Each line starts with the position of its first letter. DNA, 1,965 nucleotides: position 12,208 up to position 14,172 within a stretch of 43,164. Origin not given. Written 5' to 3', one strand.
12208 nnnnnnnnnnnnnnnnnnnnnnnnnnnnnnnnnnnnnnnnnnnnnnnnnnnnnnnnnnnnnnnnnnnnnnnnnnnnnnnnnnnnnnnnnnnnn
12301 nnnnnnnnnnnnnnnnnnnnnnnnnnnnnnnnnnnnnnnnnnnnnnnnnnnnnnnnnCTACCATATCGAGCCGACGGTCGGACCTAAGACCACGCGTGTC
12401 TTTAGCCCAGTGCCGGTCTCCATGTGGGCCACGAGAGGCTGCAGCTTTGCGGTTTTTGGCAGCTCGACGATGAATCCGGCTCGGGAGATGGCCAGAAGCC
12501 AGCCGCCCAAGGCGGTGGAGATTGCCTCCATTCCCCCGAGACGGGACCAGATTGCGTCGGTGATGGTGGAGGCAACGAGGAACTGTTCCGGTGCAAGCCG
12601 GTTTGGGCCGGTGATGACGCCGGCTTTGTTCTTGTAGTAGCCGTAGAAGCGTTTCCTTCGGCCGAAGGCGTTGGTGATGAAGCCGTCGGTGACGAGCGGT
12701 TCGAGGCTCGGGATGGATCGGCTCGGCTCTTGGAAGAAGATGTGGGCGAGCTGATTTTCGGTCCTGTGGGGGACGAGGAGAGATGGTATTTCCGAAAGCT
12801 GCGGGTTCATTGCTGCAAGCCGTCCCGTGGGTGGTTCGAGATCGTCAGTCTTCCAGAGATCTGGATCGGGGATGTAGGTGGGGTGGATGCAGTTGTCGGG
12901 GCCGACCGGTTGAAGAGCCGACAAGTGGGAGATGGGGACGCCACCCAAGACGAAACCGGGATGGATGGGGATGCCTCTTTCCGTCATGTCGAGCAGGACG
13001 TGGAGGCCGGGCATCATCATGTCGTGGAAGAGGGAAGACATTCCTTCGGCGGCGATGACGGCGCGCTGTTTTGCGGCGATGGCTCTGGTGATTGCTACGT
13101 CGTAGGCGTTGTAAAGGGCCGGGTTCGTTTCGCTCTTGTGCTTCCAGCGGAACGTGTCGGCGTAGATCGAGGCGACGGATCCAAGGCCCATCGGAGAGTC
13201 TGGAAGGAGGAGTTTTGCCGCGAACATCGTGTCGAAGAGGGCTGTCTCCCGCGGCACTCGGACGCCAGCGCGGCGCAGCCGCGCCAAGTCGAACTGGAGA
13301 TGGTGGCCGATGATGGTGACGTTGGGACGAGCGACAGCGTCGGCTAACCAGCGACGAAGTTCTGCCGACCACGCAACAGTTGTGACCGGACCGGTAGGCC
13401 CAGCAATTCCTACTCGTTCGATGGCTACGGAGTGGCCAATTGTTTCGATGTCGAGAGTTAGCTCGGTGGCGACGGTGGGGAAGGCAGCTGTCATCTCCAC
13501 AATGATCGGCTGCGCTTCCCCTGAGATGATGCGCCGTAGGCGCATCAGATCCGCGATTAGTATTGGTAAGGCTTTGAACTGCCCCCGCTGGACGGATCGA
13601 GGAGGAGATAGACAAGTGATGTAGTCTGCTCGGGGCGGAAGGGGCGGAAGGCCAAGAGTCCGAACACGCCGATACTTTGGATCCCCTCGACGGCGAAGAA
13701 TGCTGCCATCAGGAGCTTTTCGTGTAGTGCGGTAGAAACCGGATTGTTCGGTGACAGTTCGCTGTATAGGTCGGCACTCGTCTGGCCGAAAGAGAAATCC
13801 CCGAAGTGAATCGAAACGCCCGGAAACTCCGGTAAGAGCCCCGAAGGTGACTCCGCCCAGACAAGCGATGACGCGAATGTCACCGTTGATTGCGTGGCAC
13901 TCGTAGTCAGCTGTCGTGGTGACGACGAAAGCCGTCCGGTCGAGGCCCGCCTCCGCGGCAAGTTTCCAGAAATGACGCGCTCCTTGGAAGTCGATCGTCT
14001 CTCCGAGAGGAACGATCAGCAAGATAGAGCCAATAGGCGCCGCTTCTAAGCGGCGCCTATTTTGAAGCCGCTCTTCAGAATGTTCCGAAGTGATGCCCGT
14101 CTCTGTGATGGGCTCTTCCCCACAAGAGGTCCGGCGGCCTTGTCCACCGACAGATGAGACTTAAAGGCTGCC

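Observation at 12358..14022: PolA-like gene with an intact proofreading exonuclease but apparently no polymerase active site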

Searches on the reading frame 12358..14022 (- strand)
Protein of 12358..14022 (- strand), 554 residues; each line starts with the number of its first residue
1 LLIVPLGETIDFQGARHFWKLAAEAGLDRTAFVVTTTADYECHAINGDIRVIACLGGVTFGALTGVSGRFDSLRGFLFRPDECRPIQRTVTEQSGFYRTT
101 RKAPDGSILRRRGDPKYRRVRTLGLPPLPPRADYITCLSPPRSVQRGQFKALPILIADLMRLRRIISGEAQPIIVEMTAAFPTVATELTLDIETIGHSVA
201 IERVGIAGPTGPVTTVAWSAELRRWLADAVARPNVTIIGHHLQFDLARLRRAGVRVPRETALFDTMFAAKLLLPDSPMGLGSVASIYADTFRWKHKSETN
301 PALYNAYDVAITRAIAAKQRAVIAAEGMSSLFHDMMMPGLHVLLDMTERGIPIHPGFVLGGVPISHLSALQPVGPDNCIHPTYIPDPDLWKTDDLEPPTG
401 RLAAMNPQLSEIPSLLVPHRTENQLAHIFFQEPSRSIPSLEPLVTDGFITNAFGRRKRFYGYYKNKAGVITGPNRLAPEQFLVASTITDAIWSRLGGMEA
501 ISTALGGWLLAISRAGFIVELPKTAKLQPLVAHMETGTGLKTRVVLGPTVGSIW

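Call 3: search_protein_families(library=pfam, proteins=[window:12358-14022:-], max_evalue=10)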
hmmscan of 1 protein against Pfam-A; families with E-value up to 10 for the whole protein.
window:12358-14022:- (554 aa): 1 family
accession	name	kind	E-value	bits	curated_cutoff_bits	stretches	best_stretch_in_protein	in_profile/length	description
PF01612.26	DNA_pol_A_exo1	-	0.00015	22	23.6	1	226-289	68-129/173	3'-5' exonuclease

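Call 4: search_protein_families(library=phrogs, proteins=[window:12358-14022:-], max_evalue=1)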
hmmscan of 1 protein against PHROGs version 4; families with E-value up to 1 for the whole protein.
window:12358-14022:- (554 aa): 3 families
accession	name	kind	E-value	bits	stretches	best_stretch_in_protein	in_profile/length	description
phrog_17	-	DNA, RNA and nucleotide metabolism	3.5e-17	62.7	1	185-354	670-858/1445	DNA polymerase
phrog_192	-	DNA, RNA and nucleotide metabolism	0.00045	20.6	1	221-287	180-244/397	DNA polymerase exonuclease subunit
phrog_403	-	DNA, RNA and nucleotide metabolism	0.52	10.1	0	237-291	144-203/321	DNA polymerase exonuclease subunit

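Call 5: search_solved_structures(query=window:12358-14022:-, max_evalue=10, show_alignments=3)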
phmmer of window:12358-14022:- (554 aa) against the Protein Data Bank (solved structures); distinct sequences matched with E-value up to 10: 1.
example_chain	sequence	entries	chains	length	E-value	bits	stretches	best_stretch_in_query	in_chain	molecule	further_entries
3feq_A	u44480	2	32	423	0.72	11.7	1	204-273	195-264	PUTATIVE AMIDOHYDROLASE | PROLIDASE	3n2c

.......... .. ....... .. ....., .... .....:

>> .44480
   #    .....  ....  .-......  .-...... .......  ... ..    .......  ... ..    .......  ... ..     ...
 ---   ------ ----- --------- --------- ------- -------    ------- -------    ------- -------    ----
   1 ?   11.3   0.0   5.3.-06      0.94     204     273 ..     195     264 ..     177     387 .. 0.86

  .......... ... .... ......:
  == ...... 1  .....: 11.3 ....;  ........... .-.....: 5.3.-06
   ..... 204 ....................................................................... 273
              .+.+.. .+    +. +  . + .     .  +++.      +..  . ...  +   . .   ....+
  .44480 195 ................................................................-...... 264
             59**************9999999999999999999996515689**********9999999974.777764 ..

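Call 6: find_homologous_proteins(query=window:12358-14022:-, max_evalue=0.001)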
Query window:12358-14022:- (554 aa): 2 proteins with E <= 0.001 among 8000 candidates.
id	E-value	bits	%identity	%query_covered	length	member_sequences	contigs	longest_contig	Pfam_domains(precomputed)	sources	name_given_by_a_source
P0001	5.4e-265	898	71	100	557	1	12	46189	PF01612.27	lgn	-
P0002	1.1e-261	887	100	71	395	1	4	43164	-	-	-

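Call 7: search_dna_similar(query=window:12358-14022:-, collection=phages, mode=protein, max_evalue=0.001)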
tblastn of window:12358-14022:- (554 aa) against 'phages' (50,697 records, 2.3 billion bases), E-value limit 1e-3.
Records with a match: 2; places in all: 2; records where one place covers at least 80% of the query: 0.
Best place of each record, by identity: <60% 2.
By first word of the organism name: Desulfofustis 1; Phage 1.
By host as written in the record: - 1; bacteria 1.
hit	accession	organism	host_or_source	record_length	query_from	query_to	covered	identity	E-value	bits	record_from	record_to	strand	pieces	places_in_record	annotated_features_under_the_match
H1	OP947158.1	Desulfofustis phage LS06-2018-MD01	-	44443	188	353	30%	29.4%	1e-5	54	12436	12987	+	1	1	DNA polymerase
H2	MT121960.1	Phage DP SC_2_H4_2017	bacteria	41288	213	357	26%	27.8%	8e-5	52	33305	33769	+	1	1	DNA polymerase 1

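Call 9: get_annotated_region(hit=H1, flank=6000)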
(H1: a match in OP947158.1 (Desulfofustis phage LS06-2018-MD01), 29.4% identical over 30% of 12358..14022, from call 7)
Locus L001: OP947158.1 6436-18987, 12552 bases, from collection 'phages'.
description: Desulfofustis phage LS06-2018-MD01, complete genome.
organism: Desulfofustis phage LS06-2018-MD01 (NCBI taxid 3003834)
taxonomy: Viruses; Duplodnaviria; Heunggongvirae; Uroviricota; Caudoviricetes
host: -; source: -; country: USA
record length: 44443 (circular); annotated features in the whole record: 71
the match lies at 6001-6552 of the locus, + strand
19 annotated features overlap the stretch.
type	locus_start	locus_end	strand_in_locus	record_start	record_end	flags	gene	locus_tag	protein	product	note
CDS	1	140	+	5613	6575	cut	-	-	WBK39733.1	nuclease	-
CDS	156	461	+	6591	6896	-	-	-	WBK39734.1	aminoglycoside resistance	-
CDS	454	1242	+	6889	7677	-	-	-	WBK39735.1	ATPase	-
CDS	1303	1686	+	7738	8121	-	-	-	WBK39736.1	hypothetical protein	-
CDS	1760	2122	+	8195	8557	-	-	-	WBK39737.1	hypothetical protein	-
CDS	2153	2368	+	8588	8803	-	-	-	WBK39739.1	hypothetical protein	-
CDS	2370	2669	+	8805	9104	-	-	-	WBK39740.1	recombinase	-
CDS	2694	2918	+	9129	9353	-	-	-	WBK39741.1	hypothetical protein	-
CDS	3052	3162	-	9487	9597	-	-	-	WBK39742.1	hypothetical protein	-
CDS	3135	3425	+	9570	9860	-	-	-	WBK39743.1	hypothetical protein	-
CDS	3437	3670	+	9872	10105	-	-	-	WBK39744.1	hypothetical protein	-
CDS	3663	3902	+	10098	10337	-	-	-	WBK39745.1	tail protein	-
CDS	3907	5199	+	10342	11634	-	-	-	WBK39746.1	ParB-like partition protein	-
CDS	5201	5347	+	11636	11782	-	-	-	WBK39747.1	hypothetical protein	-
CDS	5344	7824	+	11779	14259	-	-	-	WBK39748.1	DNA polymerase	-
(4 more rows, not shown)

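Call 19: find_encoding_contigs(protein=P0001, flank=10000, max_places=6)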
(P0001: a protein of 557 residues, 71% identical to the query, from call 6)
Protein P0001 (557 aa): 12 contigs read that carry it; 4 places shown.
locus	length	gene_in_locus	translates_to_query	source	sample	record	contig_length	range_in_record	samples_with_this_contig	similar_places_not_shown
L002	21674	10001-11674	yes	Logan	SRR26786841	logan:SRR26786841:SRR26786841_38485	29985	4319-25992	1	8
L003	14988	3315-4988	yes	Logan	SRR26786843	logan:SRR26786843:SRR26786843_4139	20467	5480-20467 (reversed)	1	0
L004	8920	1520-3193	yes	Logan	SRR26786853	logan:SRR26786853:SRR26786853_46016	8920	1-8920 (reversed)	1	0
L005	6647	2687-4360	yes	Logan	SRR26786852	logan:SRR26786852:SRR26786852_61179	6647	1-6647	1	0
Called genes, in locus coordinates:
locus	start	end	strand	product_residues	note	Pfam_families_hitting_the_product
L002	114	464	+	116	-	-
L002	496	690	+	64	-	-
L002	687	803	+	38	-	-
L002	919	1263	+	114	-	-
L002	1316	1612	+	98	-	-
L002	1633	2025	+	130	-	-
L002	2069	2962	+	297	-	PF20530:DUF6745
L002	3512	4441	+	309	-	PF12705:PDDEXK_1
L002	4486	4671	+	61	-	-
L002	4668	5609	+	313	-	-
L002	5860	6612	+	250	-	PF13578:Methyltransf_24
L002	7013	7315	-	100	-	-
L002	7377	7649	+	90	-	-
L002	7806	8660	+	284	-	PF13479:AAA_24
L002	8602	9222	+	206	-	-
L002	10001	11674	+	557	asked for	PF01612:DNA_pol_A_exo1 (weak)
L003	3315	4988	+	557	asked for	PF01612:DNA_pol_A_exo1 (weak)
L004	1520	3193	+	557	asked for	PF01612:DNA_pol_A_exo1 (weak)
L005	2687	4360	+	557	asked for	PF01612:DNA_pol_A_exo1 (weak)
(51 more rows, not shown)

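Call 25: search_protein_representatives(alignment_id=A1)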
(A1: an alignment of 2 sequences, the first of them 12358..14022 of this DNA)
Query: 2 sequences, 558 profile positions. Proteins with E-value up to 0.001 (for the whole library): 598; up to 1e-10: 144; up to 1e-30: 52. The best 150 are listed.
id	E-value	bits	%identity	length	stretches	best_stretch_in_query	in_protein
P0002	3.0e-251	851.5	-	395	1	160-558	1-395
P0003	1.9e-78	281.0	-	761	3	6-360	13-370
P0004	1.3e-69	251.9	-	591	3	138-355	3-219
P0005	2.4e-67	244.4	-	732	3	2-355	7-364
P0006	3.6e-62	227.3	-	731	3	10-355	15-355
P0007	1.6e-60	221.9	-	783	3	48-356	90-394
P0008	1.3e-56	209.0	-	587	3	141-356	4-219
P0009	6.5e-55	203.4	-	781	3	50-354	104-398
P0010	7.1e-53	196.6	-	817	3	62-355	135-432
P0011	1.8e-52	195.3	-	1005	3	48-356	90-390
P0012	7.0e-51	190.1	-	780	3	52-355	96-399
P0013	7.4e-51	190.0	-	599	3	141-353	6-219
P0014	1.6e-49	185.5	-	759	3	50-354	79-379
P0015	1.3e-48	182.6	-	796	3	36-354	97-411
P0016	4.3e-48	180.9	-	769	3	46-355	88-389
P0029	9.7e-41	156.6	-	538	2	138-334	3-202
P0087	5.7e-20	88.0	-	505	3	189-353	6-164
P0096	1.2e-16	77.1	-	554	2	125-333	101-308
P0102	1.4e-15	73.5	-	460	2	197-356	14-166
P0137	1.1e-11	60.7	-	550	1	188-355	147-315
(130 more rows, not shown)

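Call 29: find_homologous_proteins(query=A3, max_evalue=0.001)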
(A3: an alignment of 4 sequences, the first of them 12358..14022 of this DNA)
Query A3 (4 sequences) (554 aa, profile of the alignment): 3 proteins with E <= 0.001 among 8000 candidates.
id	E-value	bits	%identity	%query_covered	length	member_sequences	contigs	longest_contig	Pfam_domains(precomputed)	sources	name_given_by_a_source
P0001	1.1e-237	809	71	100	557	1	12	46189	PF01612.27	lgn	-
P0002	7.5e-179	614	100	71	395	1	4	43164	-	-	-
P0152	8.7e-5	40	34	19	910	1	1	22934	PF01612.27,PF01367.26,PF02739.23,PF00476.27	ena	-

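Call 31: find_homologous_proteins(query=A4, max_evalue=1e-10)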
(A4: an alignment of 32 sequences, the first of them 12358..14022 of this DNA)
Query A4 (32 sequences) (554 aa, profile of the alignment): 15 proteins with E <= 1e-10 among 8000 candidates.
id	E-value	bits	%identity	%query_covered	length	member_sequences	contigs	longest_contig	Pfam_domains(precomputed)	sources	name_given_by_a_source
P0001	1.4e-148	515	71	100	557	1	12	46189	PF01612.27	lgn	-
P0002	3.1e-99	351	100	71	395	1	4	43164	-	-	-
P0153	3.1e-71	259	27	24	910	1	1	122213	PF01612.27,PF01367.26,PF02739.23,PF22619.3,PF00476.27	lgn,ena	-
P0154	3.0e-66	242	32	32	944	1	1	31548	PF01612.27,PF01367.26,PF02739.23,PF22619.3,PF00476.27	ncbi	-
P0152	1.6e-63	233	34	19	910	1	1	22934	PF01612.27,PF01367.26,PF02739.23,PF00476.27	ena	-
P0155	1.0e-52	198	54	2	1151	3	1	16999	PF03167.26,PF00476.27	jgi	-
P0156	4.8e-50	189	37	7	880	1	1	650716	PF01367.26,PF02739.23,PF00476.27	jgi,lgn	jgi:DNA polymerase-1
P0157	5.7e-47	179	44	3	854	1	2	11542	PF01367.26,PF02739.23,PF22619.3,PF00476.27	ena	-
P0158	8.1e-27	112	28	9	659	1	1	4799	PF01612.27,PF00476.27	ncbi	-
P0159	1.5e-15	75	26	12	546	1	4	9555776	PF00476.27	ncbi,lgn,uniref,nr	ncbi:bifunctional 3'-5' exonuclease/DNA polymerase [Actinoplanes utahensis]|uniref:DNA-directed DNA 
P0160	4.4e-15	73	-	-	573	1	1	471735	PF00476.27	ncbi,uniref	ncbi:bifunctional 3'-5' exonuclease/DNA polymerase [Planosporangium sp. 12N6]|uniref:bifunctional 3'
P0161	7.1e-14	69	-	-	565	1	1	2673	PF00476.27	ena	-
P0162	2.8e-13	67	50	5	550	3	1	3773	PF00476.27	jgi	jgi:DNA polymerase-1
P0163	5.8e-12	63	30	5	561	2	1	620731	PF00476.27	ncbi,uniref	ncbi:bifunctional 3'-5' exonuclease/DNA polymerase [Dactylosporangium sp. NPDC048998]|uniref:bifunct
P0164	1.2e-11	62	24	14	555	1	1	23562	PF00476.27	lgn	-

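Call 39: predict_structure(alignment_id=A4)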
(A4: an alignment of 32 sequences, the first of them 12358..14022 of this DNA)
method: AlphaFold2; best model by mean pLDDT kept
length: 554 residues; sequences in the alignment: 32
mean_pLDDT: 87.7   pTM: 0.88
mean pLDDT of the five models: 87.7, 87.2, 86.9, 86.4, 85.2
residues with pLDDT >= 90: 337; 70-90: 163; 50-70: 46; < 50: 8
segments of 3 or more residues with pLDDT < 50: 389-391
pLDDT, mean of each block of 10 residues (from residue 1): 61 65 80 75 76 91 90 93 91 94 94 95 88 92 86 91 92 95 96 88 96 97 98 97 95 95 97 91 94 81 96 97 96 96 94 71 50 75 72 71 78 81 95 69 88 91 91 86 92 96 97 92 97 92 93 82
secondary structure, 60 per line:
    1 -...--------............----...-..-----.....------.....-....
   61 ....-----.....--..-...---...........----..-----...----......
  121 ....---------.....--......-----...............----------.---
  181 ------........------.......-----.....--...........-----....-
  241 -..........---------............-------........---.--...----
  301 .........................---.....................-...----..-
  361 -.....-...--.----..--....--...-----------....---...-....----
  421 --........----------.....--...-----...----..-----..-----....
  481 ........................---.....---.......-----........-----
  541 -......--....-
elements in order: E2-4 H13-24 H40-44 E51-55 H57-64 H70-73 E86-96 E108-110 E115-124 E134-138 H141-146 H152-166 E187-194 E201-207 E213-217 H220-230 E236-239 H242-251 E261-264 H265-272 H280-287 H301-325 H329-349 E351-353 E382-385 E402-405 E423-430 H441-445 E448-450 E456-458 H477-504 E508-512 E516-522 H528-535 E542-547 H550-553

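Call 42: fold_search(model_id=the predicted structure, library=pdb)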
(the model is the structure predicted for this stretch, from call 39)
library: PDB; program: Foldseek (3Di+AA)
matches with E <= 10: 735; with E <= 0.001: 184
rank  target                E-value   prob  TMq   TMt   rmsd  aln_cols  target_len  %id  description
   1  9bps_A                9.0e-16  1.00  0.48  0.46  19.8       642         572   13  Plasmodium falciparum apicoplast DNA polymerase mutant - K417M (released 2025-05-14)
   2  6vdc                  4.0e-15  1.00  0.50  0.55   7.3       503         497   14  POL domain of Pol1 from M. smegmatis (released 2020-02-12)
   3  7sxq_A                4.3e-15  1.00  0.50  0.48  19.0       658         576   12  Plasmodium falciparum apicoplast DNA polymerase (exo-minus) without affinity tag (released 2022-10-19)
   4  7sxl_A                5.4e-15  1.00  0.49  0.48  19.2       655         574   13  Plasmodium falciparum apicoplast DNA polymerase (exo-minus) without affinity tag (released 2022-10-26)
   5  7sxq_B                6.4e-15  1.00  0.51  0.50  18.4       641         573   12  Plasmodium falciparum apicoplast DNA polymerase (exo-minus) without affinity tag (released 2022-10-19)
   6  5dkt                  6.4e-15  1.00  0.49  0.47  18.5       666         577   12  N-terminal His tagged apPOL exonuclease mutant (released 2016-08-10)
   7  9bps_B                6.4e-15  1.00  0.49  0.47  19.4       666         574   13  Plasmodium falciparum apicoplast DNA polymerase mutant - K417M (released 2025-05-14)
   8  5dku_B                6.8e-15  1.00  0.51  0.49  18.1       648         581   12  C-terminal His tagged apPOL exonuclease mutant (released 2016-08-10)
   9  2xy5_A                7.6e-15  1.00  0.50  0.48   9.6       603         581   11  Crystal structure of an artificial salen-copper basepair in complex with fragment DNA polymerase I from Bacillus stear (released 2011-07-27)
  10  5dku_A                8.5e-15  1.00  0.48  0.47  19.5       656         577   12  C-terminal His tagged apPOL exonuclease mutant (released 2016-08-10)
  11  2xy6_A                2.7e-14  1.00  0.51  0.49   9.3       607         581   12  Crystal structure of a salicylic aldehyde basepair in complex with fragment DNA polymerase I from Bacillus stearotherm (released 2011-07-27)
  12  1u45_A                3.0e-14  1.00  0.50  0.48   7.6       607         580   11  8oxoguanine at the pre-insertion site of the polymerase active site (released 2004-09-14)
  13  3eyz_A                3.2e-14  1.00  0.51  0.49   7.2       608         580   12  Cocrystal structure of Bacillus fragment DNA polymerase I with duplex DNA (open form) (released 2009-11-10)
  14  4f8r_D                3.4e-14  1.00  0.52  0.52   6.5       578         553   13  Bacillus DNA Polymerase I Large Fragment complex 7 (released 2013-08-07)
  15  2hhq_A                4.0e-14  1.00  0.52  0.50   7.3       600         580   12  O6-methyl-guanine:T pair in the polymerase-10 basepair position (released 2006-12-12)
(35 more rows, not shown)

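Call 47: find_encoding_contigs(protein=P0096, flank=10000, max_places=3)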
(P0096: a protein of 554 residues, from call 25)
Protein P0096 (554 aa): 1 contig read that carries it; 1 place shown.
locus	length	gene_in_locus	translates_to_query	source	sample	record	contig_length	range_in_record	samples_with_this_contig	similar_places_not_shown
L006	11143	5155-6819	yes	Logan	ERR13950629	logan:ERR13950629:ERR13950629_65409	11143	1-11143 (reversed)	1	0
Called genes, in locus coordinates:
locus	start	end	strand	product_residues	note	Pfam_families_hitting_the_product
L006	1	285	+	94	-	?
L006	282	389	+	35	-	-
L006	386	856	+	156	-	-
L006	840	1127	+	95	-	-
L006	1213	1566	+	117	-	-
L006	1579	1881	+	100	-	-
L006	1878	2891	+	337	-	PF12705:PDDEXK_1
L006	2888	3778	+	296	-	-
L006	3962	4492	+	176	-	-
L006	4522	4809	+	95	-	-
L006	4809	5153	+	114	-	-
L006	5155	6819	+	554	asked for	-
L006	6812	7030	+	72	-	-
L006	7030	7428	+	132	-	-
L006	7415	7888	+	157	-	PF01464:SLT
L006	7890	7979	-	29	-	-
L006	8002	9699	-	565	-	-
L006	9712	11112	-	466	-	-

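Call 48: find_encoding_contigs(protein=P0137, flank=10000, max_places=3)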
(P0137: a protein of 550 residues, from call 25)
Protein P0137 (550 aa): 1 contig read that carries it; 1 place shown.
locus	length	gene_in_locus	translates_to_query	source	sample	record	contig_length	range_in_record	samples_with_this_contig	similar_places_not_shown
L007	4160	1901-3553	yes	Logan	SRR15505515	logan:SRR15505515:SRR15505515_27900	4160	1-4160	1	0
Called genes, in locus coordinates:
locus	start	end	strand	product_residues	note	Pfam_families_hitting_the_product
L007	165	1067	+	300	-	-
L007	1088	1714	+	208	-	-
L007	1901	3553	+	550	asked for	-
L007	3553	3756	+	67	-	-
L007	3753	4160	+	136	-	?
